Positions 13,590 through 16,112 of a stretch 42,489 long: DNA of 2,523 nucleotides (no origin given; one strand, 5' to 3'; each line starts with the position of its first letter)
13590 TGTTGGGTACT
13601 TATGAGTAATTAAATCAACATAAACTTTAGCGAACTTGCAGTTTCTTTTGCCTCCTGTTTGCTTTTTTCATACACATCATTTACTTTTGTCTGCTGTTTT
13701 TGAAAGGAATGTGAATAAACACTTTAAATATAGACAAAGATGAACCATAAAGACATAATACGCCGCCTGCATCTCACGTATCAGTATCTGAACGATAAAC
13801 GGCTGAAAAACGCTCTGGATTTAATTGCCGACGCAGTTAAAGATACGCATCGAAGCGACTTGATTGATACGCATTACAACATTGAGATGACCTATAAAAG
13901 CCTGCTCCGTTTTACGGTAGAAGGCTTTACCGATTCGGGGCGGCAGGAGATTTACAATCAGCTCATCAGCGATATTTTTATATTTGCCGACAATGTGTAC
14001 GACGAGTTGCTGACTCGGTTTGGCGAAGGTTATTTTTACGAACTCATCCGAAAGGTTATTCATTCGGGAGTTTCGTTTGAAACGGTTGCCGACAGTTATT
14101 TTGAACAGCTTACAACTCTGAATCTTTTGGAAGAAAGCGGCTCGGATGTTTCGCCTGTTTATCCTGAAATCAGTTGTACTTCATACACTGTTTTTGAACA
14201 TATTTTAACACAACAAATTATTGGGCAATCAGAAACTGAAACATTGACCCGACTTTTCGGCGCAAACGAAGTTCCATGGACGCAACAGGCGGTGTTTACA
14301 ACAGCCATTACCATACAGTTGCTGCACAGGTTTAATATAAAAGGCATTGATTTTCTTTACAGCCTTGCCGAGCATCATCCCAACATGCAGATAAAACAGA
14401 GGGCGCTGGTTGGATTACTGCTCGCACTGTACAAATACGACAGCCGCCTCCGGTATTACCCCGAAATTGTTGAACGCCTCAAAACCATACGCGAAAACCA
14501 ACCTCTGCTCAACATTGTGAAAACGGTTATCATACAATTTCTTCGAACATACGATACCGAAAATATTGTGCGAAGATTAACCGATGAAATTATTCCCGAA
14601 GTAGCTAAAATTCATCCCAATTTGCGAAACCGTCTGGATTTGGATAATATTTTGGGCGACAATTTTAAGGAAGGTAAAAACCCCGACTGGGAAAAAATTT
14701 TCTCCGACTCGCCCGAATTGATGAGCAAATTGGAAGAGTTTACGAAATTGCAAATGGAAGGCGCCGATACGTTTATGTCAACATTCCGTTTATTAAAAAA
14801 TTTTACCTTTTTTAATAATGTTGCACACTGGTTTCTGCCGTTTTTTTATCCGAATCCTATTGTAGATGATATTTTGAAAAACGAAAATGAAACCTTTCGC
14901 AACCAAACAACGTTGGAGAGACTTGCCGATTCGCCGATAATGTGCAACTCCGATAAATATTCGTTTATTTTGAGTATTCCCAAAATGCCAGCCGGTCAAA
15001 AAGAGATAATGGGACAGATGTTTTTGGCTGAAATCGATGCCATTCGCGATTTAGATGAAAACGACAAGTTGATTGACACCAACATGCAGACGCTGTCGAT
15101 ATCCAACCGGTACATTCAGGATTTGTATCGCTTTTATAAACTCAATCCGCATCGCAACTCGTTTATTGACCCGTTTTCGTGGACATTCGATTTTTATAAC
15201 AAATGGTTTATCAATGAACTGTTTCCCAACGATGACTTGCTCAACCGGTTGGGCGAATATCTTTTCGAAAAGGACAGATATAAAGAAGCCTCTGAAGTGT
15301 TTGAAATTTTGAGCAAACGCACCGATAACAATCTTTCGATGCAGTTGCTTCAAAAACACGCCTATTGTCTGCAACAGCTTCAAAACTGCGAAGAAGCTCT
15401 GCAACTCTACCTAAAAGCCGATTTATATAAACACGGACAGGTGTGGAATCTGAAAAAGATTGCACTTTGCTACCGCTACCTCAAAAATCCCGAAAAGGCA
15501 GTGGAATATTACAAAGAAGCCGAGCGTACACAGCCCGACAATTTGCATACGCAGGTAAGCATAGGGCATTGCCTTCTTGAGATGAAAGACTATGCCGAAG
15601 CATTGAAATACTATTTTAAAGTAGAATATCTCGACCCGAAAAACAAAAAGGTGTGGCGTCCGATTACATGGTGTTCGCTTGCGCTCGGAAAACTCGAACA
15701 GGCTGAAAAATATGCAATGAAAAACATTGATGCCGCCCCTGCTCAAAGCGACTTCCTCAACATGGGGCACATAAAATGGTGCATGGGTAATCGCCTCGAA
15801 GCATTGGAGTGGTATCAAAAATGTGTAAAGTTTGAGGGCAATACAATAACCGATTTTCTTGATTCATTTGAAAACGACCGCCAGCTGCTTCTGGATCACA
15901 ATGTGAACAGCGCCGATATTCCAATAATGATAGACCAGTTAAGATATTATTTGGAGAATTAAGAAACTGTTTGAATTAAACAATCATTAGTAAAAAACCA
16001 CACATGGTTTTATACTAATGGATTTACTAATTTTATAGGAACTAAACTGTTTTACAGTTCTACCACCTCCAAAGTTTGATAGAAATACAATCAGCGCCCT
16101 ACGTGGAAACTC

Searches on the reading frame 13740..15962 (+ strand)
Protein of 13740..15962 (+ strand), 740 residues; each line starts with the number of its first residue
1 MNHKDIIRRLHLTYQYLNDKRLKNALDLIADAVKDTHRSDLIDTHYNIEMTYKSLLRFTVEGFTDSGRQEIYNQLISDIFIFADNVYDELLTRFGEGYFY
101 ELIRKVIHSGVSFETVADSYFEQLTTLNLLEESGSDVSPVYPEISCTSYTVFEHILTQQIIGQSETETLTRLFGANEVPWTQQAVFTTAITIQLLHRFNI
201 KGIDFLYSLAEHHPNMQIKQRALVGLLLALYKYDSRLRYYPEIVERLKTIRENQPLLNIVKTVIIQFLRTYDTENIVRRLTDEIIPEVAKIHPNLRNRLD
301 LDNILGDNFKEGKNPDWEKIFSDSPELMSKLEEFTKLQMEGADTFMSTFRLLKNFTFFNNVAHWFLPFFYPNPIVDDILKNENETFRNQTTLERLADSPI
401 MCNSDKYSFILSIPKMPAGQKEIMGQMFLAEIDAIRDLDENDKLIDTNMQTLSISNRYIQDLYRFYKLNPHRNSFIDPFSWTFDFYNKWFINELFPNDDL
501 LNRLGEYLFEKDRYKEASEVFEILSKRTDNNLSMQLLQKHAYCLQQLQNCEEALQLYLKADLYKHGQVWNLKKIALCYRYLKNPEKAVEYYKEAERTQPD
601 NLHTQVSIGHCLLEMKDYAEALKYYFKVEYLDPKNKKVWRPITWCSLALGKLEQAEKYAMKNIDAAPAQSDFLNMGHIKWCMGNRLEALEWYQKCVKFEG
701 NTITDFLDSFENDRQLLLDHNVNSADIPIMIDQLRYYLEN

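Call 5: search_protein_families(library=pfam, proteins=[window:13740-15962:+], max_evalue=0.01)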
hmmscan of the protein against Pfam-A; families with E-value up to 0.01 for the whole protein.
window:13740-15962:+ (740 aa): 12 families
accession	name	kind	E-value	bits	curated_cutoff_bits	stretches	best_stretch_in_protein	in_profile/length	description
PF00515.34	TPR_1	-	4.8e-14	51.9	27.8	2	608-635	7-34/34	Tetratricopeptide repeat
PF13181.12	TPR_8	-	1.8e-13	49.9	25.7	2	574-601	7-34/34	Tetratricopeptide repeat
PF13424.12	TPR_12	-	1.5e-12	48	30.1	1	543-596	12-73/77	Tetratricopeptide repeat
PF07719.23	TPR_2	-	3.2e-11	42.9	27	1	573-601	6-34/34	Tetratricopeptide repeat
PF14559.12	TPR_19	-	4.1e-10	40.3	25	2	582-639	5-62/68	Tetratricopeptide repeat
PF13432.12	TPR_16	-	2.4e-05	25.1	32.7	0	578-633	7-62/65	Tetratricopeptide repeat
PF12895.13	ANAPC3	-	3.2e-05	24.6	27.2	1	574-627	29-81/82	Anaphase-promoting complex, cyclosome, subunit 3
PF13428.12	TPR_14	-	4e-05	24.3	23.5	0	571-601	4-34/44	Tetratricopeptide repeat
PF13176.12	TPR_7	-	0.00013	22.3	27.9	0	573-600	4-33/36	Tetratricopeptide repeat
PF13374.12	TPR_10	-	0.00041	20.7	27.5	0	674-697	7-30/42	Tetratricopeptide repeat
PF13174.12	TPR_6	-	0.00088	20.2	26.3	0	573-599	5-31/33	Tetratricopeptide repeat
PF25060.1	ARM_TT21_2nd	-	0.005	16.8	27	0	607-657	61-111/270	Tetratricopeptide repeat protein 21 second ARM domain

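Call 48: search_protein_families(library=ncbifam, proteins=[window:13740-15962:+], max_evalue=0.01)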
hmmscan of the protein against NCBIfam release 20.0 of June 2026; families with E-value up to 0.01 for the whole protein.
window:13740-15962:+ (740 aa): 12 families
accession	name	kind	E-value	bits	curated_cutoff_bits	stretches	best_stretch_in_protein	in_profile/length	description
TIGR02521.1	type_IV_pilW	equivalog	6.6e-12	45.5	154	1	574-702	71-202/234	type IV pilus biogenesis/stability protein PilW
TIGR02917.1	PEP_TPR_lipo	equivalog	1.1e-11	43.4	312.2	1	498-697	669-865/899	XrtA/PEP-CTERM system TPR-repeat protein PrsT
TIGR02552.1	LcrH_SycD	equivalog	2e-10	40.5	104.8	2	507-602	27-120/136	SycD/LcrH family type III secretion system chaperone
NF052230.1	T9SS_PorE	exception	1.9e-08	33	600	1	572-666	61-155/648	PorE family type IX secretion system protein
NF040959.1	MamA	equivalog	7.5e-08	32.1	200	2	497-631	70-202/204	magnetosome protein MamA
TIGR03939.1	PGA_TPR_OMP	equivalog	3.1e-06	25.7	366.65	1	616-703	100-188/800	poly-beta-1,6 N-acetyl-D-glucosamine export porin PgaA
NF033920.0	C39_PA2778_fam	equivalog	6.3e-06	25.8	150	1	581-664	169-252/255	PA2778 family cysteine peptidase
NF007302.0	PRK09782.1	equivalog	1.9e-05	22.9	1223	1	499-635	417-545/990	phage receptor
NF040561.1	PrimPol_Msp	equivalog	5.7e-05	21.8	200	0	582-657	5-80/515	CRISPR-associated primase-polymerase type A1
NF047371.1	FlcA_CTERM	equivalog_domain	0.00014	20.5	300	1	572-655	442-526/646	periplasmic flagellar collar protein FlcA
NF008520.0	PRK11447.1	equivalog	0.003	15.4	858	0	564-641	347-424/1157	cellulose synthase complex outer membrane protein BcsC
TIGR02795.1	tol_pal_ybgF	equivalog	0.0054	17.3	90.1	0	504-557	45-99/119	tol-pal system protein YbgF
